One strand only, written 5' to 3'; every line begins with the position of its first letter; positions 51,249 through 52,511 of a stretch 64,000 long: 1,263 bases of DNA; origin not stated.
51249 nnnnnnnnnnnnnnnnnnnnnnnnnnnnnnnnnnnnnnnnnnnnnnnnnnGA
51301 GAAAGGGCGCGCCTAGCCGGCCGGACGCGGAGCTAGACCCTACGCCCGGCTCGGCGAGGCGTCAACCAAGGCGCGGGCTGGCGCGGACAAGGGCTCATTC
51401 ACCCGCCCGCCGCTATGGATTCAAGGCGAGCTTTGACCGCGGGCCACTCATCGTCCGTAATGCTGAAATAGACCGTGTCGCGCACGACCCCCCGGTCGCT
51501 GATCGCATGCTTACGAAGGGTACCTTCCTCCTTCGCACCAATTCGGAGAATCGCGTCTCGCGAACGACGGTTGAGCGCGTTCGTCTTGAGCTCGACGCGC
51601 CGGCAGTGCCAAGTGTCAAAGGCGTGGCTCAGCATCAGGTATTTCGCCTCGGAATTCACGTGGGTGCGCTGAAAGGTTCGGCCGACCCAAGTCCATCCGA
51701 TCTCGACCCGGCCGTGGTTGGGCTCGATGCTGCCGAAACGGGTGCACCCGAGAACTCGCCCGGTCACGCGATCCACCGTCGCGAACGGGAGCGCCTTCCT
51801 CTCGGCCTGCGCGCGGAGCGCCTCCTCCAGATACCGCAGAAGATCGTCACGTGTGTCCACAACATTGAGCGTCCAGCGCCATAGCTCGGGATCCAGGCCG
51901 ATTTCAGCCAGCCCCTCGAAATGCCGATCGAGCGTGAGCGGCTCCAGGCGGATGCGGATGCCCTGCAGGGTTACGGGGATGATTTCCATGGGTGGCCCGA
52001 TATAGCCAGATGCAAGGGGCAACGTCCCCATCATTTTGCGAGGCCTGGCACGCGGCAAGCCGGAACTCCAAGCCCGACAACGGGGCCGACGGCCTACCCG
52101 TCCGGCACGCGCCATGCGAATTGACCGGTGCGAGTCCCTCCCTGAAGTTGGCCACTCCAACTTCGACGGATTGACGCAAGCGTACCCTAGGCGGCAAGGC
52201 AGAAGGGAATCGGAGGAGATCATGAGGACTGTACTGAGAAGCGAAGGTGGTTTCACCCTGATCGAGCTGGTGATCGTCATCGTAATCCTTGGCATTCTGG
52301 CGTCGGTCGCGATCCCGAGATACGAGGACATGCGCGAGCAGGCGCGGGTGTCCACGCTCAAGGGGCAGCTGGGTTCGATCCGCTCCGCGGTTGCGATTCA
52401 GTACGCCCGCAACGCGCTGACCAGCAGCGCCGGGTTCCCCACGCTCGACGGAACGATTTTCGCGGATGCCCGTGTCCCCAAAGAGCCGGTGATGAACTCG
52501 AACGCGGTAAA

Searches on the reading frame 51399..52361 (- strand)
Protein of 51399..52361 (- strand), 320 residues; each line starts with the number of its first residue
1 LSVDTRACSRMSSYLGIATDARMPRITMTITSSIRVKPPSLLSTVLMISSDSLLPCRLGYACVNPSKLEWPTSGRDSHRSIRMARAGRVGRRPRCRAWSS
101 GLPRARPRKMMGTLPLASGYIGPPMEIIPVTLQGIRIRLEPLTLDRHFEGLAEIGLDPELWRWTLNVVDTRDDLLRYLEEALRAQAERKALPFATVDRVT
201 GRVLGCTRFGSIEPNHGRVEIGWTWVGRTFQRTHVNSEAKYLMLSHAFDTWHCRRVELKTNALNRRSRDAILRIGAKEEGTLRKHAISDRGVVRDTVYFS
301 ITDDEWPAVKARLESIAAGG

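Call 32: search_protein_families(library=pfam, proteins=[window:51399-52361:-], max_evalue=0.001)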
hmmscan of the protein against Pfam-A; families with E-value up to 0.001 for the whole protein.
window:51399-52361:- (320 aa): 2 families
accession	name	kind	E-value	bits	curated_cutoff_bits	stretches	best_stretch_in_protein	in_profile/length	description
PF13302.13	Acetyltransf_3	-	1.1e-18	68.8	25.4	1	136-277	1-138/138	Acetyltransferase (GNAT) domain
PF00583.31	Acetyltransf_1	-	9.3e-06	26.4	20.7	1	181-271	23-111/116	Acetyltransferase (GNAT) family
